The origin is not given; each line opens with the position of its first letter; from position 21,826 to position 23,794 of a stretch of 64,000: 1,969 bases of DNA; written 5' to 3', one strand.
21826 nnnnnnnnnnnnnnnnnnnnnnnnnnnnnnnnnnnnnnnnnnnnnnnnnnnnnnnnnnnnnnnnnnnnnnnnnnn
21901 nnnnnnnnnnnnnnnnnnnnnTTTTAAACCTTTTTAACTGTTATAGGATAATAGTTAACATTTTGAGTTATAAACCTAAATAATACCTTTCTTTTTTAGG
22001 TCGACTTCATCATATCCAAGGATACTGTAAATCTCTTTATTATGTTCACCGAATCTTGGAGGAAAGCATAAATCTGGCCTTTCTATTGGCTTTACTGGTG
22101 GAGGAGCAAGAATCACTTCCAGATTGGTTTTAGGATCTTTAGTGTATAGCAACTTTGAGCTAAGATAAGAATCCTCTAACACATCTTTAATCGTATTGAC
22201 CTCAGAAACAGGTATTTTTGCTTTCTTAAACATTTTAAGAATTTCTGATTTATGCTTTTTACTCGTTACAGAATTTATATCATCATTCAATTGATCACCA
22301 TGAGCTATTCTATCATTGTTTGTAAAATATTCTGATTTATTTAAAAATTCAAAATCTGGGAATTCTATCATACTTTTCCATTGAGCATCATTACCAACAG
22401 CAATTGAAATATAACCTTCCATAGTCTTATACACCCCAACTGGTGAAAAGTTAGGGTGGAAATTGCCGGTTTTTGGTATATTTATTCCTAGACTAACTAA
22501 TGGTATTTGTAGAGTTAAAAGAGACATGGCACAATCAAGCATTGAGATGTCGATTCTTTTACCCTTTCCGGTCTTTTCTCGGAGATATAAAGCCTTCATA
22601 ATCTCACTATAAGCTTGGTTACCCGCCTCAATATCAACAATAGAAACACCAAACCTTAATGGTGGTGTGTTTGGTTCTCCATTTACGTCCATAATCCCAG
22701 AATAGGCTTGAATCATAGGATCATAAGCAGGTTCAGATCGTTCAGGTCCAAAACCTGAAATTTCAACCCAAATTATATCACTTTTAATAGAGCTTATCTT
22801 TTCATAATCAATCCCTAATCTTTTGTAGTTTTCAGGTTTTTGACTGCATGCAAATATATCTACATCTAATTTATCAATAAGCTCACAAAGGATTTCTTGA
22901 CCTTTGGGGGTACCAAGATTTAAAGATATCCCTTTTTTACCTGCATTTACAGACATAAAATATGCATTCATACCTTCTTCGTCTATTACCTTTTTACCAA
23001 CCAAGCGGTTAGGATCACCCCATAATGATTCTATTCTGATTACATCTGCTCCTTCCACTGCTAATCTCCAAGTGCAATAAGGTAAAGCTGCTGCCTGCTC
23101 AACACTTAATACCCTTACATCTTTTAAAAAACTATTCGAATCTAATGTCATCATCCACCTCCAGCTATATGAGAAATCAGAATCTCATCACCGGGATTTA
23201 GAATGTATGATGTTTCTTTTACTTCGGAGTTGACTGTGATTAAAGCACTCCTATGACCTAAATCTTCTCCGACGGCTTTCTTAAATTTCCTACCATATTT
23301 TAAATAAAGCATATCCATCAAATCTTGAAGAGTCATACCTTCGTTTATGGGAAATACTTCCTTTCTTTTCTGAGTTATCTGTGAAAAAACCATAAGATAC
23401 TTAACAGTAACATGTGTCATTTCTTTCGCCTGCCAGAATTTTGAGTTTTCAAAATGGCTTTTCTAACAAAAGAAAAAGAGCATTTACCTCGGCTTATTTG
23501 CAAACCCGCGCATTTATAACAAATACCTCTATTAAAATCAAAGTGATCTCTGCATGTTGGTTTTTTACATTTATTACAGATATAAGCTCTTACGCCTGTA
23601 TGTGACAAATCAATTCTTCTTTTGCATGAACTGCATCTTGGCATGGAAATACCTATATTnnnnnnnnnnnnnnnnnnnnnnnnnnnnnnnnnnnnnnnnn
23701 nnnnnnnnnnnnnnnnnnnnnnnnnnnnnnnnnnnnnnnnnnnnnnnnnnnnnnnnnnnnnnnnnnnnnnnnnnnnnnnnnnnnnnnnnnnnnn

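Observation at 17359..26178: Candidate AOR-Hdr redox module: polyferredoxin-AOR-ZnF-MoaD-CoA-transferase-HdrA-HdrA/MvhD-HdrD in one operon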

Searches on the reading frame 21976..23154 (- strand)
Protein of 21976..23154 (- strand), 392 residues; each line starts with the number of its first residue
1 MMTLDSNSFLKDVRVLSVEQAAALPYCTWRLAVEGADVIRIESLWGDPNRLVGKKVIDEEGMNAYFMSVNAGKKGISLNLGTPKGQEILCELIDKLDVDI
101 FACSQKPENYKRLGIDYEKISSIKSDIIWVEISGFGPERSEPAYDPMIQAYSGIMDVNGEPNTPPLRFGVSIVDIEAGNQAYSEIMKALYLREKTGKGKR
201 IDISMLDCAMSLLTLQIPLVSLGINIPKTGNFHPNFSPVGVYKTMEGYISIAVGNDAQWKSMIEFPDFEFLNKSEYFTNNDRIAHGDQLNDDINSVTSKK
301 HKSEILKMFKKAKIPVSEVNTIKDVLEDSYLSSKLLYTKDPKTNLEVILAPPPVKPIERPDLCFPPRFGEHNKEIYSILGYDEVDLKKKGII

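Call 3: search_protein_families(library=pfam, proteins=[window:21976-23154:-], max_evalue=0.001)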
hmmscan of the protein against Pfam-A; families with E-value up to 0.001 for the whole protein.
window:21976-23154:- (392 aa): 1 family
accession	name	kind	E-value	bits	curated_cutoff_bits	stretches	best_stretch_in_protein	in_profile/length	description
PF02515.22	CoA_transf_3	-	7.1e-83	279.2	23.3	1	10-372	1-366/366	CoA-transferase family III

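Call 4: search_protein_families(library=ncbifam, proteins=[window:21976-23154:-], max_evalue=0.001)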
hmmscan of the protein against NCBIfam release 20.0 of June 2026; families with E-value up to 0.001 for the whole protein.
window:21976-23154:- (392 aa): 7 families
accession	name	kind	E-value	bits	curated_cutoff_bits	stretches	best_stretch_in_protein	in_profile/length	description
NF052585.1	SucGlutTfsCaiB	equivalog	1.7e-57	194.9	750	1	7-379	5-388/394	succinate--glutarate CoA-transferase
NF041294.1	Scnl_mescCoAtase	equivalog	3.5e-55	187.7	700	1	10-360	4-362/381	succinyl-CoA:mesaconate CoA-transferase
NF008511.0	PRK11430.1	equivalog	1.5e-45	155.9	522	1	13-324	13-325/381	CoA:oxalate CoA-transferase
NF003809.0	PRK05398.1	subfamily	8.6e-45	153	442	1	9-387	4-408/416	formyl-CoA transferase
TIGR03253.1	oxalate_frc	equivalog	4.7e-44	150.7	504.2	2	10-214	4-208/416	formyl-CoA transferase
NF002914.1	PRK03525.1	equivalog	2.5e-31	109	413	1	9-334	9-333/400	L-carnitine CoA-transferase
TIGR04253.1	mesacon_CoA_iso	equivalog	1.5e-11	43.9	725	1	10-263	3-255/403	2-methylfumaryl-CoA isomerase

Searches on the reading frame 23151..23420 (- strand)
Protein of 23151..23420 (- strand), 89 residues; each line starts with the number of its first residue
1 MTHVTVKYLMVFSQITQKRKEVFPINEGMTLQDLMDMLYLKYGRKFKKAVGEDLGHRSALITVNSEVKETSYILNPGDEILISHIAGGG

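Call 3: search_protein_families(library=pfam, proteins=[window:23151-23420:-], max_evalue=0.001)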
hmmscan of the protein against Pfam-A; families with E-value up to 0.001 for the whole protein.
window:23151-23420:- (89 aa): 1 family
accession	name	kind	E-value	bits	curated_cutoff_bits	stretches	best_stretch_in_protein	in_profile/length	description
PF02597.26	ThiS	-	1.4e-06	29.2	22.5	1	12-89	7-76/76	ThiS family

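Call 4: search_protein_families(library=ncbifam, proteins=[window:23151-23420:-], max_evalue=0.001)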
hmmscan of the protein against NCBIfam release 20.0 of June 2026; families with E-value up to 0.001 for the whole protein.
window:23151-23420:- (89 aa): 1 family
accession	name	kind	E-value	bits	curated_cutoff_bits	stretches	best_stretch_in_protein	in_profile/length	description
TIGR01687.1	moaD_arch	subfamily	2e-11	44.2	49.5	1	4-88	1-87/88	MoaD family protein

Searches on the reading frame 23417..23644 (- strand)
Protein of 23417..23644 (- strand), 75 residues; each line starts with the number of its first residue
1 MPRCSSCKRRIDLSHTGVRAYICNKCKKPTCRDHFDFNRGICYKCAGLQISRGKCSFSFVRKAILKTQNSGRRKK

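Call 3: search_protein_families(library=pfam, proteins=[window:23417-23644:-], max_evalue=0.001)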
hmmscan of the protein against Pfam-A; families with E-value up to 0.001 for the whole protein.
window:23417-23644:- (75 aa): 0 families

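Call 4: search_protein_families(library=ncbifam, proteins=[window:23417-23644:-], max_evalue=0.001)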
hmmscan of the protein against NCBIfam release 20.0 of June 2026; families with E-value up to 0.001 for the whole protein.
window:23417-23644:- (75 aa): 0 families
